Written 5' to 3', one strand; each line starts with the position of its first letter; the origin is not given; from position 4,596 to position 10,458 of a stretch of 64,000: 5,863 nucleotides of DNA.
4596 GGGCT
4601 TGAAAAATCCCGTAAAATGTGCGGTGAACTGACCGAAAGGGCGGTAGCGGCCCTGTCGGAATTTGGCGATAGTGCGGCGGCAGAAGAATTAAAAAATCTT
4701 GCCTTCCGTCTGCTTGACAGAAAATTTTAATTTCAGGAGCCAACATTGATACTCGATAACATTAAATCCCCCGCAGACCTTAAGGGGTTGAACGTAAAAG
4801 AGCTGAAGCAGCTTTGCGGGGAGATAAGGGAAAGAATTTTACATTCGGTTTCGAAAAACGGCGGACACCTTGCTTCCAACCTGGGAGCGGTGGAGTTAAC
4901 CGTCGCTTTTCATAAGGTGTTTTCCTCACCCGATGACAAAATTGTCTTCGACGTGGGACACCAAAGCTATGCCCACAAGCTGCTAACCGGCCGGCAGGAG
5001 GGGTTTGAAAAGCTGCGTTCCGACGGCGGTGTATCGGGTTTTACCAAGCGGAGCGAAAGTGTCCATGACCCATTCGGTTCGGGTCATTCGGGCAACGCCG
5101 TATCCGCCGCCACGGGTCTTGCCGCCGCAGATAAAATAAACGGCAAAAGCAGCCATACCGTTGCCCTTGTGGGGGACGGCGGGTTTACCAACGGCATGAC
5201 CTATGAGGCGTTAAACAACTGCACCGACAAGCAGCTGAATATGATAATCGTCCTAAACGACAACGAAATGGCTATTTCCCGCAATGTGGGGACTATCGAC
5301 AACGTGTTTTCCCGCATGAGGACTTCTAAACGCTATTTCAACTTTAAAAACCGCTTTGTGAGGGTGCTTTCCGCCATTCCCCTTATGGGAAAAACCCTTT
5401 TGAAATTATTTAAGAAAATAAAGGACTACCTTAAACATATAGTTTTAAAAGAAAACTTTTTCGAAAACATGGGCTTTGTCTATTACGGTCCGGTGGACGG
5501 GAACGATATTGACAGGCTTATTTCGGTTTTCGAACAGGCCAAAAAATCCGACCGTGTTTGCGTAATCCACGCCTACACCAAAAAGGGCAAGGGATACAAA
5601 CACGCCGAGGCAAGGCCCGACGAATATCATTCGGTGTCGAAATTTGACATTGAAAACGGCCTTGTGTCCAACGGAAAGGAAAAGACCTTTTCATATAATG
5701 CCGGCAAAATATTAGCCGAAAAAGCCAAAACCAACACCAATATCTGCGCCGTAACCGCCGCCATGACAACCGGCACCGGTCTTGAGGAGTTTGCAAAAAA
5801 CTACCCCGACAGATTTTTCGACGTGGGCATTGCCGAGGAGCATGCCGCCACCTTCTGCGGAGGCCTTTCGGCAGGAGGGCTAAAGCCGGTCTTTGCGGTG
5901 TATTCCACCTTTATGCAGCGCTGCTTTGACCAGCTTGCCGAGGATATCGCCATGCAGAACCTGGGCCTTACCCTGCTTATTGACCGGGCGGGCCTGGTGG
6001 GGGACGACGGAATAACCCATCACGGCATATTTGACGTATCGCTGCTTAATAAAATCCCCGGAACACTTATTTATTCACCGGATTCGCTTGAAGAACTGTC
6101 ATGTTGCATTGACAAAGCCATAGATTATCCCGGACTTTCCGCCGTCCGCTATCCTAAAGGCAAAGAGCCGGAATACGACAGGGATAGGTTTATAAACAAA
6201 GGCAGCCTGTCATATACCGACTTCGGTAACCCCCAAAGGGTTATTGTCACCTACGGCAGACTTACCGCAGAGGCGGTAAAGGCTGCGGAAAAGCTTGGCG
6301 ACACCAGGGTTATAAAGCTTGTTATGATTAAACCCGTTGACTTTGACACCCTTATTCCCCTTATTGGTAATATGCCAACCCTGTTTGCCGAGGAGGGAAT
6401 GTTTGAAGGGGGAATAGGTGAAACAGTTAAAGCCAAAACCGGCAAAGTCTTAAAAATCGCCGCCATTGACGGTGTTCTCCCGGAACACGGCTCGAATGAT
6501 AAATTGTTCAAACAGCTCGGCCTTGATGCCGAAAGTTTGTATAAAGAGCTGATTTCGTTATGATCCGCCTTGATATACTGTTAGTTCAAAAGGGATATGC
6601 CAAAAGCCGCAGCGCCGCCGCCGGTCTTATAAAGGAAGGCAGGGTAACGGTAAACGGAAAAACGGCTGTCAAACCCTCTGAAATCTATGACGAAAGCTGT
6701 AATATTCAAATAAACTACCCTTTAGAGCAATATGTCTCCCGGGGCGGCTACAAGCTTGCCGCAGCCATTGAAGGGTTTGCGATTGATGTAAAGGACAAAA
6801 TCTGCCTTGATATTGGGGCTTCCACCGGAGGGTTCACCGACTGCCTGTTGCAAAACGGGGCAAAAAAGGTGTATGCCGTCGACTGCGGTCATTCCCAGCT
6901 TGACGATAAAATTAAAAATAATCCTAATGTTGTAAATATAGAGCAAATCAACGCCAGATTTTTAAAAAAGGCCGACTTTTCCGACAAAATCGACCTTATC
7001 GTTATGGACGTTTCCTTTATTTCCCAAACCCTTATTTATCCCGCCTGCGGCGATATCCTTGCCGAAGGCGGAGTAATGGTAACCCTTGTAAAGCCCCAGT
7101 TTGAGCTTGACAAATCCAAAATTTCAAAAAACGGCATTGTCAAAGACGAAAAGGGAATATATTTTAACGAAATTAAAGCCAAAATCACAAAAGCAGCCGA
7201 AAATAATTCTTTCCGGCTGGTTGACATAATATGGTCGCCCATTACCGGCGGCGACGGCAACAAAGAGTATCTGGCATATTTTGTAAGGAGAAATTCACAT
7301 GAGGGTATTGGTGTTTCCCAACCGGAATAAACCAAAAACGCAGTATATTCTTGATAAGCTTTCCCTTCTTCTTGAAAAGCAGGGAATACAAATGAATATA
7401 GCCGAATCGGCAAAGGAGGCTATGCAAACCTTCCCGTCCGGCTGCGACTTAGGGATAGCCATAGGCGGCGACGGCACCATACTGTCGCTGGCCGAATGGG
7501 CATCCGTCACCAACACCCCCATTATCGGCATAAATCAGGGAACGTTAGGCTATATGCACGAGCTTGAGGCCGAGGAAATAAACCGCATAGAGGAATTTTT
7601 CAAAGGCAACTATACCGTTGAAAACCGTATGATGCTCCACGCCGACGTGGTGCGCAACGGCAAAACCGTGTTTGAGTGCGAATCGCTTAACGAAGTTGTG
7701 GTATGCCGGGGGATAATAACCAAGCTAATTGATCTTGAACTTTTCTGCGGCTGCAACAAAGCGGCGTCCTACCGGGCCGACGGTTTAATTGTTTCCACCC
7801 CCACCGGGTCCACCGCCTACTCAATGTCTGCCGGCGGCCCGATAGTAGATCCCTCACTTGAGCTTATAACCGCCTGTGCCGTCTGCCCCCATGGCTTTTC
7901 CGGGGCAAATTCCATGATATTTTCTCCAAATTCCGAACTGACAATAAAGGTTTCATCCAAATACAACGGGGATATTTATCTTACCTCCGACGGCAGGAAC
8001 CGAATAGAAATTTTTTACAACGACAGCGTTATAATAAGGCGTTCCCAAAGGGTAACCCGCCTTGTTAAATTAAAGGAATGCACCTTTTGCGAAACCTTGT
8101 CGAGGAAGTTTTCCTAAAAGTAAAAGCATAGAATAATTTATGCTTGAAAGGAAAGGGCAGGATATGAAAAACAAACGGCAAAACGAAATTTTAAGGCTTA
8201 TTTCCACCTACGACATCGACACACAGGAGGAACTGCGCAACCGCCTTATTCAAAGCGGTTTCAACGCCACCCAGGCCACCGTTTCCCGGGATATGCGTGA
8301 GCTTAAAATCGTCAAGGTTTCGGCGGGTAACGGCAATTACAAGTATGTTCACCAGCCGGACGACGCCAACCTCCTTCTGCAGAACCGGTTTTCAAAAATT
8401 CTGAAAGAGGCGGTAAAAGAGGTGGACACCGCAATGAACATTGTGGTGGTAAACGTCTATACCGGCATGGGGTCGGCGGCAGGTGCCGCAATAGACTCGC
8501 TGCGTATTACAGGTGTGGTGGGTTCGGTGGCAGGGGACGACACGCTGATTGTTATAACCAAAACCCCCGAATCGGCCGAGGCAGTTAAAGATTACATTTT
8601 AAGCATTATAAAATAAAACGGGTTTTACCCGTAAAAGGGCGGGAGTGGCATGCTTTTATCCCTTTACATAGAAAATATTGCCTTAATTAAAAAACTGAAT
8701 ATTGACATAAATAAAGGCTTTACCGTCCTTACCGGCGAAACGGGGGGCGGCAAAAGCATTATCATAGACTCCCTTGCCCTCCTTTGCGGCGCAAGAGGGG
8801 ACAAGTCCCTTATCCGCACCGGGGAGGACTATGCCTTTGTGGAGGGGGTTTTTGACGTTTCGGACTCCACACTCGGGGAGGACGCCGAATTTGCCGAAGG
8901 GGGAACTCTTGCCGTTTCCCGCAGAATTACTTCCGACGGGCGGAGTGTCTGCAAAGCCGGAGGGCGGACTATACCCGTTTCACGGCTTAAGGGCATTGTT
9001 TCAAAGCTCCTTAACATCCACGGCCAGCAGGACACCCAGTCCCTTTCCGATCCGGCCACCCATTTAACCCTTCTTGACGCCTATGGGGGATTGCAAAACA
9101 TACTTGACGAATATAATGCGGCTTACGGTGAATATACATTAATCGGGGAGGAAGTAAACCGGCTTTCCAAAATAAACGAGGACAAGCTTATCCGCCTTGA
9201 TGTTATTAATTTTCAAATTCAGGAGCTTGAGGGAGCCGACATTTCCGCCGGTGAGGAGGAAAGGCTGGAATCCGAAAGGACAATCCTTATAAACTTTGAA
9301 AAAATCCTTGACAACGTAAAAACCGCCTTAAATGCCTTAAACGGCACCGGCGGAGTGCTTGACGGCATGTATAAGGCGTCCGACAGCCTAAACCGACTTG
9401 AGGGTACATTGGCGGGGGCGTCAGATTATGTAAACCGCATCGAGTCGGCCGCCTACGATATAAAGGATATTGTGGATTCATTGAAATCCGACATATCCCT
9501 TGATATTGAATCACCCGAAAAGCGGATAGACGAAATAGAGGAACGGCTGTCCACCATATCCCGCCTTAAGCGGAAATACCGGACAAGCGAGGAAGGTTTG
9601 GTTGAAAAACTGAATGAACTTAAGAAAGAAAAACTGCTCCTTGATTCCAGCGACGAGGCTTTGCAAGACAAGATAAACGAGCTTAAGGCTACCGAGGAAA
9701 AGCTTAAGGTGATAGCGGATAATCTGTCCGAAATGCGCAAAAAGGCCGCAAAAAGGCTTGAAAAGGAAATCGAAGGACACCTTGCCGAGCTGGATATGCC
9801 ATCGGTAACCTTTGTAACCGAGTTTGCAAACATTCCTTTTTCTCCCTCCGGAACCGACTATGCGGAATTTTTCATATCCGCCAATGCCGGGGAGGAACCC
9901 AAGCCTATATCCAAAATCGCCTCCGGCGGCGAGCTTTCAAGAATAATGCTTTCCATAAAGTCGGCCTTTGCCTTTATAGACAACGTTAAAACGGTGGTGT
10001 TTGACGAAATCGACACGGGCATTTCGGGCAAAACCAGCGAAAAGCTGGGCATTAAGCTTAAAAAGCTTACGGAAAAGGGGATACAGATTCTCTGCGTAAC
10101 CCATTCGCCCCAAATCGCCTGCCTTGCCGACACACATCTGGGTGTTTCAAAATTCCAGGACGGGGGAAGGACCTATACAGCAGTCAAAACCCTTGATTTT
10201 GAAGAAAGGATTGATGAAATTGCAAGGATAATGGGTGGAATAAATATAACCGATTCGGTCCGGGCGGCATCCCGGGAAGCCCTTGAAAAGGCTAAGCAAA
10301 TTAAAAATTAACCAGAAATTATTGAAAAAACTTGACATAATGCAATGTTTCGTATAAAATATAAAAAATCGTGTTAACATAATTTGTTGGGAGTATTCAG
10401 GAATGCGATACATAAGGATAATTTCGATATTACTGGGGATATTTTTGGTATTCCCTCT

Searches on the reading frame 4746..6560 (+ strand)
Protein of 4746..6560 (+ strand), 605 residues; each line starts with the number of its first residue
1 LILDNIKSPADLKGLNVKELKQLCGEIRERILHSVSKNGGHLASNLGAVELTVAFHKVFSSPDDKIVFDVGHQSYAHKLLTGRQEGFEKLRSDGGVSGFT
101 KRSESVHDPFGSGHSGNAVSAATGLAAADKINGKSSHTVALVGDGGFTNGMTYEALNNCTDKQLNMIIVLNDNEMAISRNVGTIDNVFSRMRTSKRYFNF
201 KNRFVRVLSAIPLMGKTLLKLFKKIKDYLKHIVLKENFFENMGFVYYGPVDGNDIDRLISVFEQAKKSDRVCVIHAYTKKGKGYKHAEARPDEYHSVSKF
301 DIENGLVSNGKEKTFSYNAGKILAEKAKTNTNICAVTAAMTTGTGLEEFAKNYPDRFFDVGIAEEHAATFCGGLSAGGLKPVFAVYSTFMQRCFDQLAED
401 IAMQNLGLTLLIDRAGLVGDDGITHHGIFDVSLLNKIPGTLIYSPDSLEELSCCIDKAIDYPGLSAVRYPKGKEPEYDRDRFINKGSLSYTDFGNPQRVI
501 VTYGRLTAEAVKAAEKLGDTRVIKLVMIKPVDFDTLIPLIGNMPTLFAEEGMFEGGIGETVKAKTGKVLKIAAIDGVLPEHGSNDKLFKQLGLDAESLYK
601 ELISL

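Call 35: search_protein_families(library=pfam, proteins=[window:4746-6560:+])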
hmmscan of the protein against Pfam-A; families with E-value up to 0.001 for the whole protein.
window:4746-6560:+ (605 aa): 6 families
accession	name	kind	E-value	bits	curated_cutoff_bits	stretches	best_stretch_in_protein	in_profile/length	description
PF13292.11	DXP_synthase_N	-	1.3e-108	362.8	21.2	1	3-278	1-274/274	1-deoxy-D-xylulose-5-phosphate synthase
PF02779.29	Transket_pyr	-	1.7e-32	112.9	27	1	319-472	9-170/174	Transketolase, pyrimidine binding domain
PF02780.25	Transketolase_C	-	1.3e-10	41.6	25.9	1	498-597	12-123/124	Transketolase, C-terminal domain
PF02775.26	TPP_enzyme_C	-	9.5e-09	35.7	21.9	1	102-211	17-120/151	Thiamine pyrophosphate enzyme, C-terminal TPP binding domain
PF00676.26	E1_dh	-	1.4e-07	31.2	22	1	111-179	99-167/300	Dehydrogenase E1 component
PF00456.26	Transketolase_N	-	0.00073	19.1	22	0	107-181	111-191/334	Transketolase, thiamine diphosphate binding domain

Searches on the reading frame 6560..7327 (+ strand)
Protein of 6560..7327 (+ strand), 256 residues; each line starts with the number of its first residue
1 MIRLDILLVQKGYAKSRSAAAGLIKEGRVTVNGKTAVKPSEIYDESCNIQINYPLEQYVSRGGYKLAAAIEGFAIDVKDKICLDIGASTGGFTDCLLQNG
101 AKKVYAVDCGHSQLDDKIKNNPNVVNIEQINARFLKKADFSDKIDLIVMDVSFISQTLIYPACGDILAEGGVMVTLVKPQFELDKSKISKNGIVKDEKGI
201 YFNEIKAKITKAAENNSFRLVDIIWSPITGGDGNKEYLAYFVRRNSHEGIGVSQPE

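Call 79: search_protein_families(library=pfam, proteins=[window:6560-7327:+])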
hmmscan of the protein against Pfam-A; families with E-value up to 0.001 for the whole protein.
window:6560-7327:+ (256 aa): 3 families
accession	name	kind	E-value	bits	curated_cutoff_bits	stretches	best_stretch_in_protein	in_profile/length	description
PF01728.25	FtsJ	-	4.7e-41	141.1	24.1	1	58-240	1-178/181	FtsJ-like methyltransferase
PF01479.30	S4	-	4.4e-13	49.2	22.8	1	3-44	2-43/48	S4 domain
PF13649.12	Methyltransf_25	-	8.6e-05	23.6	27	1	83-155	2-78/97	Methyltransferase domain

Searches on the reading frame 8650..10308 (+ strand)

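Call 35: search_protein_families(library=pfam, proteins=[window:8650-10308:+])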
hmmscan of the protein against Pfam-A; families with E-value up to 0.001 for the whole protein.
window:8650-10308:+ (553 aa): 5 families
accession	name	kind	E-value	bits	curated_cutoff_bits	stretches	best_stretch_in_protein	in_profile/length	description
PF02463.25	SMC_N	-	1.6e-13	51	40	1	5-505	5-217/220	RecF/RecN/SMC N terminal domain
PF13304.12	AAA_21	-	1.6e-08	35.4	27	0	446-489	259-302/304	AAA domain, putative AbiEii toxin, Type IV TA system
PF13476.12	AAA_23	-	2.8e-07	31.8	27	1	4-353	1-194/201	AAA domain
PF13175.12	AAA_15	-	7.2e-07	29.6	32.1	1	1-490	1-374/374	AAA ATPase domain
PF13555.12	AAA_29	-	0.0005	20.2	27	0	17-46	16-47/61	P-loop containing region of AAA domain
